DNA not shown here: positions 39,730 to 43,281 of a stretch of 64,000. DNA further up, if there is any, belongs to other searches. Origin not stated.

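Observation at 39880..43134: Stand-alone 1084-aa membrane-inserted KAP-family NTPase in a tRNA-adjacent island: candidate PifA-like defence gene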

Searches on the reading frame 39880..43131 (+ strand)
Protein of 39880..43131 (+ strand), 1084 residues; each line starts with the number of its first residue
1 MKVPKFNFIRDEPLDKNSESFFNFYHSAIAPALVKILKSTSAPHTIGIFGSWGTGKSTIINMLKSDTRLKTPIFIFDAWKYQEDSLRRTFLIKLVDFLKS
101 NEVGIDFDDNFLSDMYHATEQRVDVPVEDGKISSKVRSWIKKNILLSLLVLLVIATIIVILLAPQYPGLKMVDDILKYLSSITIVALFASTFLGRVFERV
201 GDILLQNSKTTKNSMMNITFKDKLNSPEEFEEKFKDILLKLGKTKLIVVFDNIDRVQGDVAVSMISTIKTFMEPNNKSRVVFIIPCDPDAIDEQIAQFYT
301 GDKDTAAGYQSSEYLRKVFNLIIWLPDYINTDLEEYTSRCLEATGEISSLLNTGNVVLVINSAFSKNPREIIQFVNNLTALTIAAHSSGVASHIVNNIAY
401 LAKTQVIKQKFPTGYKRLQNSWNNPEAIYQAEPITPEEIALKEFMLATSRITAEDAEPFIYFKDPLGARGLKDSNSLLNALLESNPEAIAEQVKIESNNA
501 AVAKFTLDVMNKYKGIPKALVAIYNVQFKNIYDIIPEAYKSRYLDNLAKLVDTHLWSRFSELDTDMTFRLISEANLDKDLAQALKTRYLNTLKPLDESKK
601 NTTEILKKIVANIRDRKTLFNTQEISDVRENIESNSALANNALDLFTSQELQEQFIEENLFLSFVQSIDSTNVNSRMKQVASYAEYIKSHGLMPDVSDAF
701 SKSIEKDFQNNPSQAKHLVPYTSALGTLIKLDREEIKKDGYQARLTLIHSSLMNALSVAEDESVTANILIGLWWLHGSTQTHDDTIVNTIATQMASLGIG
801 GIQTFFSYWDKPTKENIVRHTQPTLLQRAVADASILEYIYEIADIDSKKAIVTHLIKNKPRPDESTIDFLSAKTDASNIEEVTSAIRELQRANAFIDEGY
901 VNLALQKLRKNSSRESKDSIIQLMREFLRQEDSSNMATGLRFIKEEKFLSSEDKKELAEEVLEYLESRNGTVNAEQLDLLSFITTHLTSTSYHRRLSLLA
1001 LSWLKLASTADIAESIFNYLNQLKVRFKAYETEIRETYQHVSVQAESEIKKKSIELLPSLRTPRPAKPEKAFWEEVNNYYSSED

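Call 4: search_protein_families(library=pfam, proteins=[window:39880-43131:+], max_evalue=1)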
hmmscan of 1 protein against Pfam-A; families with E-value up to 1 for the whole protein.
window:39880-43131:+ (1084 aa): 10 families
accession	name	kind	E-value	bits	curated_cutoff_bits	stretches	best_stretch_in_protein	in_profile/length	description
PF07693.20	KAP_NTPase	-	5.4e-30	105.1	20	1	28-380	3-288/293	KAP family P-loop domain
PF00004.35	AAA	-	0.0015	19.4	21.2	1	213-295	24-118/131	ATPase family associated with various cellular activities (AAA)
PF13401.12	AAA_22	-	0.005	17.6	27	0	48-96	10-56/130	AAA domain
PF03193.22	RsgA_GTPase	-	0.0074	16.6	30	1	33-71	96-134/174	RsgA GTPase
PF12707.14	DUF3804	-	0.012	15.8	22.5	1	464-535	39-110/128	Protein of unknown function (DUF3804)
PF19111.5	DUF5798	-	0.023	15.3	27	1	1005-1048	9-51/89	Family of unknown function (DUF5798)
PF07898.18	DUF1676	-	0.1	13.1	24.3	1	82-162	63-140/170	Protein of unknown function (DUF1676)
PF03308.22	MeaB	-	0.15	11.5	23.1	1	32-64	22-54/273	Methylmalonyl Co-A mutase-associated GTPase MeaB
PF00005.33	ABC_tran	-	0.16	13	25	1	44-67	12-35/137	ABC transporter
PF09701.15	Cas_Cmr5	-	0.18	12.5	21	0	950-1006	57-114/119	CRISPR-associated protein (Cas_Cmr5)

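Call 5: search_protein_families(library=padloc, proteins=[window:39880-43131:+], max_evalue=1)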
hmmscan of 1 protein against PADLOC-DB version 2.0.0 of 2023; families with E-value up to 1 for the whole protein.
window:39880-43131:+ (1084 aa): 5 families
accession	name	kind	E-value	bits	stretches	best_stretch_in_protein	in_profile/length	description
PDLC02210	QatA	-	1.9e-17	61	2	18-93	8-85/593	-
PDLC02209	QatA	-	1.6e-16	58.1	3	25-83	14-75/646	-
PDLC04959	PDC-S20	-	3e-11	41.5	2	29-84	26-84/464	-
PDLC02361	PifA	-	2.8e-10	37.4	3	9-103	6-105/720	PifA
PDLC04140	mad8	-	0.00091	16.8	1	35-63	19-47/314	mads_8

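Call 6: search_protein_families(library=ncbifam, proteins=[window:39880-43131:+], max_evalue=1)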
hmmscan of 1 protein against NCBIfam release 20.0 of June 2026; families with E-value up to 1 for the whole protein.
window:39880-43131:+ (1084 aa): 6 families
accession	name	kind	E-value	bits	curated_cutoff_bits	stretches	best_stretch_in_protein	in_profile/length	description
NF041923.1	QatA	equivalog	1.4e-19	70.2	600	3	24-83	13-75/628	Qat anti-phage system ATPase QatA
NF009720.0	PRK13247.1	equivalog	0.065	13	263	1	518-668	92-236/240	15,16-dihydrobiliverdin:ferredoxin oxidoreductase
TIGR00750.1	lao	equivalog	0.076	12.1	240.75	1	33-67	24-58/300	methylmalonyl Co-A mutase-associated GTPase MeaB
NF006958.0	PRK09435.1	equivalog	0.079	11.9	329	1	26-63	39-77/333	methylmalonyl Co-A mutase-associated GTPase MeaB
TIGR00231.1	small_GTP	domain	0.086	12.6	42.5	1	45-95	5-58/164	GTP-binding protein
TIGR03608.1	L_ocin_972_ABC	subfamily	0.088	12.3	254.85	1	44-79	25-61/206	putative bacteriocin export ABC transporter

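Call 8: find_homologous_proteins(query=window:39880-43131:+)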
Query window:39880-43131:+ (1084 aa): 207 proteins with E <= 0.001 among 8000 candidates; the best 120 are listed.
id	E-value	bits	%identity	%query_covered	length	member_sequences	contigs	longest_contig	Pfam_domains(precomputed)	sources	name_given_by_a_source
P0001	0.0e+0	2374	100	100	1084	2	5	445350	PF07693.21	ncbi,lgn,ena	-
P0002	0.0e+0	2014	83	100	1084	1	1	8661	PF07693.21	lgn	-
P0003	0.0e+0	1528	65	100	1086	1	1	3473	PF07693.21,PF00004.36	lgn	-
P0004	8.7e-285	966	43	99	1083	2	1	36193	PF07693.21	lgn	-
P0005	1.5e-277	942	42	99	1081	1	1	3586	PF07693.21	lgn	-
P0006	6.3e-275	933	42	99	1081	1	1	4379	PF07693.21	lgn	-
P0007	3.5e-220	752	38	99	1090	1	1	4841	PF07693.21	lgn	-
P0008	1.4e-197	677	34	100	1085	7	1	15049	PF07693.21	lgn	-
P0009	1.6e-196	674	35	100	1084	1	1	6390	PF07693.21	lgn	-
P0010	4.0e-193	662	34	100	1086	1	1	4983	PF07693.21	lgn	-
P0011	6.2e-192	658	34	100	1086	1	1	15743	PF07693.21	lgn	-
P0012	2.9e-191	656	35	100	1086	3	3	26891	PF07693.21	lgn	-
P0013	7.3e-191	655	34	100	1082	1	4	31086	PF07693.21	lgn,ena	-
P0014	2.0e-190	653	34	100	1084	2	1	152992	PF07693.21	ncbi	-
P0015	3.1e-189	649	33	100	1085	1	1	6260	PF07693.21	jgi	jgi:KAP-like P-loop domain-containing protein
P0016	3.4e-188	646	35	99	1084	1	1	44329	PF07693.21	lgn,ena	-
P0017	4.1e-188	646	35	100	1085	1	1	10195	PF07693.21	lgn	-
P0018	4.9e-186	639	34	99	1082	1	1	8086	PF07693.21,PF00004.36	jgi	jgi:hypothetical protein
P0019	7.2e-186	638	34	100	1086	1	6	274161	PF07693.21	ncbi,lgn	-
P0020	1.6e-185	637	34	100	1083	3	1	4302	PF07693.21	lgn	-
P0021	2.8e-185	636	33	100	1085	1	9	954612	PF07693.21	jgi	jgi:hypothetical protein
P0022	1.4e-184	634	35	100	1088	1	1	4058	PF07693.21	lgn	-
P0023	1.7e-183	630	33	99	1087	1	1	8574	PF07693.21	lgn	-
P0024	6.1e-183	629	34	100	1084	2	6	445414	PF07693.21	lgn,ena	-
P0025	2.4e-180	620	33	100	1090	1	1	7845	PF07693.21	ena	-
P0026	1.8e-179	617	34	100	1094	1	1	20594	PF07693.21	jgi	jgi:hypothetical protein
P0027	2.9e-179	616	34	100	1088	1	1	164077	PF07693.21,PF00004.36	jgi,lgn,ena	-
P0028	8.7e-179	615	34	100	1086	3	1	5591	PF07693.21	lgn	-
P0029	3.4e-178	613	34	100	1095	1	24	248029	PF07693.21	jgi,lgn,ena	jgi:hypothetical protein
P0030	3.7e-178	613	33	99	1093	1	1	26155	PF07693.21,PF24883.3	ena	-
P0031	2.1e-177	610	33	100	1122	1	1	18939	PF07693.21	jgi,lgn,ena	-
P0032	9.3e-175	602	33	100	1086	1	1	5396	PF07693.21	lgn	-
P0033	2.4e-174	600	33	99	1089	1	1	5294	PF07693.21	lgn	-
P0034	3.8e-174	600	34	99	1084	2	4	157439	PF07693.21,PF13401.13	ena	-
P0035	7.2e-174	599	33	99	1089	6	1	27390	PF07693.21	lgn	-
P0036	8.6e-168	578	32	99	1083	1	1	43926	PF07693.21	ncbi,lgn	ncbi:MAG: KAP family P-loop NTPase fold protein [Candidatus Saccharimonadales bacterium]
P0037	7.9e-166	572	33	99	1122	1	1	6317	PF07693.21,PF00004.36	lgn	-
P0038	9.2e-163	562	31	100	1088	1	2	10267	PF07693.21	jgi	-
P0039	3.5e-161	557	33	99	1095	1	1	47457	PF07693.21,PF20693.4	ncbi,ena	-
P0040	5.5e-160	553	32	100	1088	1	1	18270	PF07693.21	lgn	-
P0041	8.8e-158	545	32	99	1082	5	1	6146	PF07693.21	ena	-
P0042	3.5e-157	543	32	100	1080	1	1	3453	PF07693.21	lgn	-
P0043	5.2e-157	543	32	99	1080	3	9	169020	PF07693.21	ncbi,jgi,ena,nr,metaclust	ncbi:MAG: hypothetical protein UW08_C0001G0154 [Parcubacteria group bacterium GW2011_GWB1_43_8b]|nr:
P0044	1.1e-156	542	32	99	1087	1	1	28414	PF07693.21,PF00004.36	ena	-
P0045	2.0e-156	541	32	99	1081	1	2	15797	PF07693.21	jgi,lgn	-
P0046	2.4e-156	541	31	99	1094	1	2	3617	PF07693.21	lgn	-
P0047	5.3e-156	539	31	100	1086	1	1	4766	PF07693.21,PF13401.13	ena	-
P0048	7.0e-156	539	30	99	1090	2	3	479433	PF07693.21,PF13401.13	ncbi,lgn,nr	ncbi:MAG: P-loop NTPase fold protein [Patescibacteria group bacterium]|nr:P-loop NTPase fold protein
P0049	9.9e-156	539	31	99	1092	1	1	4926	PF07693.21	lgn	-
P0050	1.7e-155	538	31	99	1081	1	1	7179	PF07693.21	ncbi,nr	ncbi:KAP family NTPase [Patescibacteria group bacterium]|nr:KAP family NTPase [Patescibacteria group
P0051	2.2e-155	537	31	99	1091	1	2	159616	PF07693.21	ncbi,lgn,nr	ncbi:MAG: P-loop NTPase fold protein [Patescibacteria group bacterium]|nr:P-loop NTPase fold protein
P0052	3.9e-153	530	30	100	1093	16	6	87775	PF07693.21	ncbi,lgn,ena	-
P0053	2.6e-152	527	32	99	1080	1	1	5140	PF07693.21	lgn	-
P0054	5.0e-152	526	30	100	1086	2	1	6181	PF07693.21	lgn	-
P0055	2.5e-151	524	32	99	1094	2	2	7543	PF07693.21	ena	-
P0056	9.4e-151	522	31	99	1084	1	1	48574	PF07693.21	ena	-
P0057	4.4e-150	520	33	99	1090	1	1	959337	PF07693.21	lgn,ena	-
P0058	2.1e-149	518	31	99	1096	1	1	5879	PF07693.21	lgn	-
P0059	4.0e-149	517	31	99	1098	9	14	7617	PF07693.21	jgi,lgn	jgi:hypothetical protein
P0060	7.8e-149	516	31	99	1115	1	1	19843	PF07693.21,PF20693.4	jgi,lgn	-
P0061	9.5e-149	515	32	98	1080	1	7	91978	PF07693.21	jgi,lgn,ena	-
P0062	1.5e-148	515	30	100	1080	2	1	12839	PF07693.21,PF00004.36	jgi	-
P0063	3.4e-148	514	31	99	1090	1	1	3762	PF07693.21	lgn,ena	-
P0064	5.0e-148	513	33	89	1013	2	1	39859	PF07693.21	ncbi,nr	ncbi:MAG: hypothetical protein HYW71_02015, partial [Candidatus Niyogibacteria bacterium]|nr:hypothe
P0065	8.1e-146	506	41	59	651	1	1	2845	PF07693.21,PF20693.4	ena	-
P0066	8.8e-146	506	30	99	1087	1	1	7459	PF07693.21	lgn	-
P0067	4.3e-145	503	32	89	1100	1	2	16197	PF07693.21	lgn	-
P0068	4.8e-144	500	31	91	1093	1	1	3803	PF07693.21,PF24883.3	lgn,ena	-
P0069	6.7e-144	499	30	99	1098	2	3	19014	PF07693.21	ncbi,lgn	-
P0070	2.9e-143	497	31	99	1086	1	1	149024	PF07693.21,PF13401.13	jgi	jgi:hypothetical protein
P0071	4.9e-143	497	32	89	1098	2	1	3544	PF07693.21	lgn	-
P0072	6.2e-143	496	32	89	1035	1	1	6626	PF07693.21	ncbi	-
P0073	2.4e-142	494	30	99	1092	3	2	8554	PF07693.21,PF13401.13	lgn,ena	-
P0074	2.6e-142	494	30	100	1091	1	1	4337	PF07693.21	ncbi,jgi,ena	-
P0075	5.8e-141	490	31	89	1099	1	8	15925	PF07693.21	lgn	-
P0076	8.4e-141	489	29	82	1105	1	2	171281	PF07693.21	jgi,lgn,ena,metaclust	metaclust:\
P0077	1.7e-140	488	31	90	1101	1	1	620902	PF07693.21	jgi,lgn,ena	-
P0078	1.8e-139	485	30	99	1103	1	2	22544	PF07693.21,PF13401.13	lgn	-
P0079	2.8e-139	484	30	97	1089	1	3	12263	PF07693.21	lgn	-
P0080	6.0e-139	483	33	85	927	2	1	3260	PF07693.21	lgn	-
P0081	6.4e-138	480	32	89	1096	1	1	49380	PF07693.21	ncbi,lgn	ncbi:MAG: P-loop NTPase fold protein [Patescibacteria group bacterium]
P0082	4.2e-137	477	30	100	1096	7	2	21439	PF07693.21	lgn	-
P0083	4.7e-137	477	30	99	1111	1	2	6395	PF07693.21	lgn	-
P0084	7.2e-136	473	30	99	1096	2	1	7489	PF07693.21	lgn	-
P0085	1.6e-135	472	29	99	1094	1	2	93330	PF07693.21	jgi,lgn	jgi:hypothetical protein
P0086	8.4e-135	469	31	89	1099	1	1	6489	PF07693.21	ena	-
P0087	3.2e-134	467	30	99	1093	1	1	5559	PF07693.21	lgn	-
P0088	6.0e-132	460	31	82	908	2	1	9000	PF07693.21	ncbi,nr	ncbi:hypothetical protein KC960_04305, partial [Candidatus Saccharibacteria bacterium]|nr:hypothetic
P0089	5.2e-131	457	30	90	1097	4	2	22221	PF07693.21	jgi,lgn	jgi:hypothetical protein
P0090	1.1e-129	452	30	91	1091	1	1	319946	PF07693.21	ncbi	-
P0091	2.2e-129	451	29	90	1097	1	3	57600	PF07693.21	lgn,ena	-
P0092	4.2e-126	440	29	98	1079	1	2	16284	PF07693.21,PF13401.13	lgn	-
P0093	5.7e-126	440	30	99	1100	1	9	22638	PF07693.21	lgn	-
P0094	2.5e-124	435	29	99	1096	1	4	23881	PF07693.21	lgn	-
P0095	4.8e-124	434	28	99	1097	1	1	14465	PF07693.21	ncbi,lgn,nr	ncbi:MAG: hypothetical protein EYC69_12070 [Bacteroidetes bacterium]|nr:MAG: hypothetical protein EY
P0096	1.1e-123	433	30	88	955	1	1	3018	PF07693.21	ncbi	ncbi:MAG: P-loop NTPase fold protein, partial [Candidatus Paceibacterota bacterium]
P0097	1.2e-123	432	30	86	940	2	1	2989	PF07693.21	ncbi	ncbi:MAG: P-loop NTPase fold protein, partial [archaeon]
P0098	2.3e-122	428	29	99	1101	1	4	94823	PF07693.21,PF13401.13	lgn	-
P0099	2.1e-121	425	30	88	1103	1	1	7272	PF07693.21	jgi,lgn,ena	-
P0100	8.1e-120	420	35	62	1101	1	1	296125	PF07693.21,PF13401.13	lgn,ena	-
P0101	1.0e-118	416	35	66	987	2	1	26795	PF07693.21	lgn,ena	-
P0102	1.9e-118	415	30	100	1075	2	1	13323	PF07693.21,PF13401.13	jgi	jgi:hypothetical protein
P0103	3.7e-117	411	29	99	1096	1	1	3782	PF07693.21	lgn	-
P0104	4.5e-117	411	28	100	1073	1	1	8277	PF07693.21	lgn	-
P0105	7.0e-117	410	30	91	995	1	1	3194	PF07693.21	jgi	jgi:hypothetical protein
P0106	9.7e-117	409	30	92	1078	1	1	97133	PF07693.21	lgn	-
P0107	1.5e-116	409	27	99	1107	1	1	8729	PF07693.21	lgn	-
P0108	3.5e-116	408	28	98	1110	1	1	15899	PF07693.21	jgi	-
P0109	1.9e-114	402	27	7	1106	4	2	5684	PF07693.21,PF13401.13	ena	-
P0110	2.4e-113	398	28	99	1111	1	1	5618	PF07693.21,PF13401.13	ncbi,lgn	-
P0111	4.8e-112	394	28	99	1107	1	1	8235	PF07693.21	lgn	-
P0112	5.5e-112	394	29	99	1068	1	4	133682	PF07693.21,PF00004.36,PF13401.13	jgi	jgi:hypothetical protein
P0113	1.2e-110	389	27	97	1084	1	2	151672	PF07693.21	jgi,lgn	jgi:hypothetical protein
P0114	2.7e-110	388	30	99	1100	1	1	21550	PF07693.21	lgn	-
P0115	3.9e-110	388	29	89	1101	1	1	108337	PF07693.21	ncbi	ncbi:MAG: P-loop NTPase fold protein [Microgenomates group bacterium]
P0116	5.9e-110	387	29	99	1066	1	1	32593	PF07693.21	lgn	-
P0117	1.2e-109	386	35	64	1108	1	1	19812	PF07693.21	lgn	-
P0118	9.0e-105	370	28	99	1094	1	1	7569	PF07693.21,PF00004.36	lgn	-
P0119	3.5e-99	351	28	99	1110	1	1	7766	PF07693.21,PF13401.13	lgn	-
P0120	2.9e-98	348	37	48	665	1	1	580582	PF07693.21,PF13401.13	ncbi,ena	-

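Call 11: find_encoding_contigs(protein=P0001, flank=10000, max_places=5)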
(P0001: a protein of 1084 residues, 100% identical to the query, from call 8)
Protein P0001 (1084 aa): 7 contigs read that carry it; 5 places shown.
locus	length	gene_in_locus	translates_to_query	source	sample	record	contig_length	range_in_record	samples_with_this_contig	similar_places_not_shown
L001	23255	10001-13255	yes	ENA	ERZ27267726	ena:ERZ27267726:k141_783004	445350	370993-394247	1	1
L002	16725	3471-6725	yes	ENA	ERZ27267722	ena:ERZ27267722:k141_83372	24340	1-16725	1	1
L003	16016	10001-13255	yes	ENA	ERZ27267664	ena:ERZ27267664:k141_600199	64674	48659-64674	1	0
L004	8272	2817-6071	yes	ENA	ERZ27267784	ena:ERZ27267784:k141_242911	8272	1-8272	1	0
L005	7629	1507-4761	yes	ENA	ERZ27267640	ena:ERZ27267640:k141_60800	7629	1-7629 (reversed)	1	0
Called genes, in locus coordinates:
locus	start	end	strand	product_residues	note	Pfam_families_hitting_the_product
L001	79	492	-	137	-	PF13083:KH_KhpA-B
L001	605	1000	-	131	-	PF00886:Ribosomal_S16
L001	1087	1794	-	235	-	PF22935:RM44_endonuclase, PF14622:Ribonucleas_3_3, PF00636:Ribonuclease_3, PF22892:DSRM_MRPL44 (weak), PF00035:dsrm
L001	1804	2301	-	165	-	PF00293:NUDIX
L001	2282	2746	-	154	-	PF01029:NusB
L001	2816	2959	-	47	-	-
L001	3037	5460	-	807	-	PF00133:tRNA-synt_1, PF09334:tRNA-synt_1g, PF13603:tRNA-synt_1_2, PF00133:tRNA-synt_1, PF09334:tRNA-synt_1g, PF08264:Anticodon_1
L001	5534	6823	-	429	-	PF08245:Mur_ligase_M, PF02875:Mur_ligase_C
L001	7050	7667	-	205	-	PF01797:Y1_Tnp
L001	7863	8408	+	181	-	PF00300:His_Phos_1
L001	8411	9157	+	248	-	PF00702:Hydrolase (weak)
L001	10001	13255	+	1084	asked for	PF07693:KAP_NTPase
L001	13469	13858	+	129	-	PF08818:DUF1801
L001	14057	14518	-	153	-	PF21805:Imm5_like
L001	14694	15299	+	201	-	PF00702:Hydrolase, PF13419:HAD_2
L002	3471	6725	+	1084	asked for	PF07693:KAP_NTPase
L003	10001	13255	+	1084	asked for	PF07693:KAP_NTPase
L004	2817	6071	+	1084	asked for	PF07693:KAP_NTPase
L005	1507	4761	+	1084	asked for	PF07693:KAP_NTPase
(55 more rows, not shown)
